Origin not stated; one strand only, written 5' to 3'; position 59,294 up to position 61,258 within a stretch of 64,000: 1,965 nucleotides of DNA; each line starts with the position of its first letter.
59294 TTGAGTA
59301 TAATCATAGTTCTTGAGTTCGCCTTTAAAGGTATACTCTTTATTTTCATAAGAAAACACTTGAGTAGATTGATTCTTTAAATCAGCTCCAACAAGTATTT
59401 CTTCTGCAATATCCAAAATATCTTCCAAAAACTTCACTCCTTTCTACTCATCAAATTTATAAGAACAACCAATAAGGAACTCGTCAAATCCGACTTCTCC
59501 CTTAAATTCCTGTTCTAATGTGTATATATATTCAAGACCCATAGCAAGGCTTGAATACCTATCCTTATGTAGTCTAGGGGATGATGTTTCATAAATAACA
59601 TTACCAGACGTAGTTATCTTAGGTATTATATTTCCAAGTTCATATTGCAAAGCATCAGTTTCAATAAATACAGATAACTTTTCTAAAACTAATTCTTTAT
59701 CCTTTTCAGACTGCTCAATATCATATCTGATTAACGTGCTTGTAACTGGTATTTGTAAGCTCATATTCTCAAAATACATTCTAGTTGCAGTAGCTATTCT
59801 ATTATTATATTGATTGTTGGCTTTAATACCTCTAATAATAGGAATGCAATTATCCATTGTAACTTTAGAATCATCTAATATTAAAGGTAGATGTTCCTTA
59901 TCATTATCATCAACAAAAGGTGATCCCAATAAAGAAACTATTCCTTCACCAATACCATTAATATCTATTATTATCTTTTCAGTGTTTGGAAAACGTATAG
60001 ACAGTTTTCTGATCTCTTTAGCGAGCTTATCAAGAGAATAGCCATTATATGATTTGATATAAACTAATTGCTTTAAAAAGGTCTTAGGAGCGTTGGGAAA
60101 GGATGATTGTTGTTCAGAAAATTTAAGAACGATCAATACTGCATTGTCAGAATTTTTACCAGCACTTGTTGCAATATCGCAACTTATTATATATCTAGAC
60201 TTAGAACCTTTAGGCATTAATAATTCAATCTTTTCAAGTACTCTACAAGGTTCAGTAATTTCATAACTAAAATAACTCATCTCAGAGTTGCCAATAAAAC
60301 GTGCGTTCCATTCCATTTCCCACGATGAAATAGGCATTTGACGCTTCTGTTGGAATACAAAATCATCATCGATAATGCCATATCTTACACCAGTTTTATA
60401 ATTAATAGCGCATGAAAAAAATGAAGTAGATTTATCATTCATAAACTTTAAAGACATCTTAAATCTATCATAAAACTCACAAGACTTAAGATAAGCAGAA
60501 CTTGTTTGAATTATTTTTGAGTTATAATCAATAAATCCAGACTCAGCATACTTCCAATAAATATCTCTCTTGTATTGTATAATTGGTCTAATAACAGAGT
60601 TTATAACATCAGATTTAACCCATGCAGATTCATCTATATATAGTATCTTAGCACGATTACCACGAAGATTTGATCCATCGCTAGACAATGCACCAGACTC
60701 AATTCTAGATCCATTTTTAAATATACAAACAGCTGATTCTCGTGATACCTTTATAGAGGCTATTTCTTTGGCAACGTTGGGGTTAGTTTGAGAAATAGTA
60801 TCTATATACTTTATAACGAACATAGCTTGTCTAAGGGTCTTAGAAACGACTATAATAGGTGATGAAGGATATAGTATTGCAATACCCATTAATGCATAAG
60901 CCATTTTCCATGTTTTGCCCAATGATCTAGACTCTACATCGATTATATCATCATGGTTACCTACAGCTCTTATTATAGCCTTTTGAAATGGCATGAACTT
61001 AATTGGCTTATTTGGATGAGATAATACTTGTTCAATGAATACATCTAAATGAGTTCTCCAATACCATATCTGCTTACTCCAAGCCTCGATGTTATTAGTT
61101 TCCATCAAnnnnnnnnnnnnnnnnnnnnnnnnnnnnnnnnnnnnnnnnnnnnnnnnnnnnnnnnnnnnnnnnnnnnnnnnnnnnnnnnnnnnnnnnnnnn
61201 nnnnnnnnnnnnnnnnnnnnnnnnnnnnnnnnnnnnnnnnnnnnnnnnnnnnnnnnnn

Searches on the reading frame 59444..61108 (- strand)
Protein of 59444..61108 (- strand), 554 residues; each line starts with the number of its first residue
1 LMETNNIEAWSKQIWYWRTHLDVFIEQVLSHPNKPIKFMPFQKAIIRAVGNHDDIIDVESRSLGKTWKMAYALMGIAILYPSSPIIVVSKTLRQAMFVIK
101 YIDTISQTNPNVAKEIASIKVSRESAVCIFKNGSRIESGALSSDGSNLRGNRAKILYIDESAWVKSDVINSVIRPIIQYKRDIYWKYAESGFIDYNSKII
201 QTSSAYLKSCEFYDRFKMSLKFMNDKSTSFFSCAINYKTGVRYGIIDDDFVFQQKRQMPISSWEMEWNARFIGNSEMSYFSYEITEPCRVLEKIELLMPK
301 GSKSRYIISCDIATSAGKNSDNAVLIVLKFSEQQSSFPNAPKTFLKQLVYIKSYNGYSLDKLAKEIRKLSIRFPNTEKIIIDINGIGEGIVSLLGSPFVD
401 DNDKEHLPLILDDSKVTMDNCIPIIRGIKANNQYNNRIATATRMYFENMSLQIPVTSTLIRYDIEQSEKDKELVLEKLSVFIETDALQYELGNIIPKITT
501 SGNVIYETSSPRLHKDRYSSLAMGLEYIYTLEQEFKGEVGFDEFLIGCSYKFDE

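Call 49: search_protein_families(library=phrogs, proteins=[window:59444-61108:-], max_evalue=0.001)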
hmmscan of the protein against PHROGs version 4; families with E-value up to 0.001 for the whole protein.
window:59444-61108:- (554 aa): 6 families
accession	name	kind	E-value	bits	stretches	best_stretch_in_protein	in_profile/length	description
phrog_15503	-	unknown function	4.4e-27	96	1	5-210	39-243/245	-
phrog_2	-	head and packaging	8e-22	78.8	1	32-463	261-566/807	terminase large subunit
phrog_9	-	head and packaging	3.8e-08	33.6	1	24-170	191-339/812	terminase large subunit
phrog_24618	-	unknown function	3.3e-07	31.2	1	338-534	6-213/230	-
phrog_7579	-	head and packaging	7.6e-07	29.6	1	60-177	25-134/239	terminase large subunit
phrog_38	-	head and packaging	0.00023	21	0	300-455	543-666/760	terminase large subunit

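Call 66: search_dna_similar(query=window:59444-61108:-, collection=phages, mode=protein, max_rows=12)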
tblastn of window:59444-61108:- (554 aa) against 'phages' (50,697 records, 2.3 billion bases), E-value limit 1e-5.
Records with a match: 154; places in all: 155; records where one place covers at least 80% of the query: 129.
Best place of each record, by identity: <60% 154.
By first word of the organism name: Bacillus 81; Lactococcus 22; Enterococcus 7; Clostridium 6; Clostridioides 6; Mammaliicoccus 4; Staphylococcus 4; Bacteriophage 4; Aeromonas 3; Vibrio 3; and 10 more.
By host as written in the record: Lactococcus lactis 17; Bacillus subtilis BEST7003 11; Bacillus cereus 10; Bacillus anthracis Sterne 10; - 8; Bacillus subtilis 7; Bacillus anthracis 7; Bacillus subtilis subsp. subtilis str. 168 5; and 46 more.
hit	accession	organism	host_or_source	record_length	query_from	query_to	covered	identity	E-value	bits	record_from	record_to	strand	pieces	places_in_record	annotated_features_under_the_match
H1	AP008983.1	Clostridium phage c-st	Clostridium botulinum type C strain ...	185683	6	534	95%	34.4%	3e-73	259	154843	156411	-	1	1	conserved phage-related protein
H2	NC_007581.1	Clostridium phage c-st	Clostridium botulinum type C strain ...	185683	6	534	95%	34.4%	3e-73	259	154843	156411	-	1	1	conserved phage-related protein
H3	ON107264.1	Bacillus phage BUCT083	Bacillus subtilis subsp. subtilis str. ...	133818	5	542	97%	28.8%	3e-35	147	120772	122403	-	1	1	terminase family protein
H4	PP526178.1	Bacillus phage phi3T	Bacillus subtilis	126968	5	542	97%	28.8%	3e-35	147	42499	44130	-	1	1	record has no annotation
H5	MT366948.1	Bacillus phage Hyb3phi3Ts-SPbeta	Bacillus subtilis subsp. subtilis str. ...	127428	5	542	97%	28.8%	3e-35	147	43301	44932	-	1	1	terminase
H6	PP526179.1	Bacillus phage phi3T-SPBeta hybrid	Bacillus subtilis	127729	5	542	97%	28.8%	3e-35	147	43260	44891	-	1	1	record has no annotation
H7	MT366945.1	Bacillus phage phi3Ts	Bacillus subtilis subsp. subtilis str. ...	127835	5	542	97%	28.8%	3e-35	147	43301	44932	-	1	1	terminase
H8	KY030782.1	Bacillus phage phi3T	Bacillus subtilis str. 168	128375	5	542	97%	28.8%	3e-35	147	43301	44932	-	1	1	hypothetical protein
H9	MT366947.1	Bacillus phage Hyb2phi3Ts-SPbeta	Bacillus subtilis subsp. subtilis str. ...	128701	5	542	97%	28.8%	3e-35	147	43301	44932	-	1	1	terminase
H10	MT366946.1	Bacillus phage Hyb1phi3Ts-SPbeta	Bacillus subtilis subsp. subtilis str. ...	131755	5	542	97%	28.8%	3e-35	147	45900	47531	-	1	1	terminase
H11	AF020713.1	Bacillus phage SPBc2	-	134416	5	542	97%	28.8%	3e-35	147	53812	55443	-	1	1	yonF: hypothetical protein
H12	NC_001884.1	Bacillus phage SPBc2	Bacillus subtilis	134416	5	542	97%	28.8%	3e-35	147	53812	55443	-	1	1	yonF: terminase family protein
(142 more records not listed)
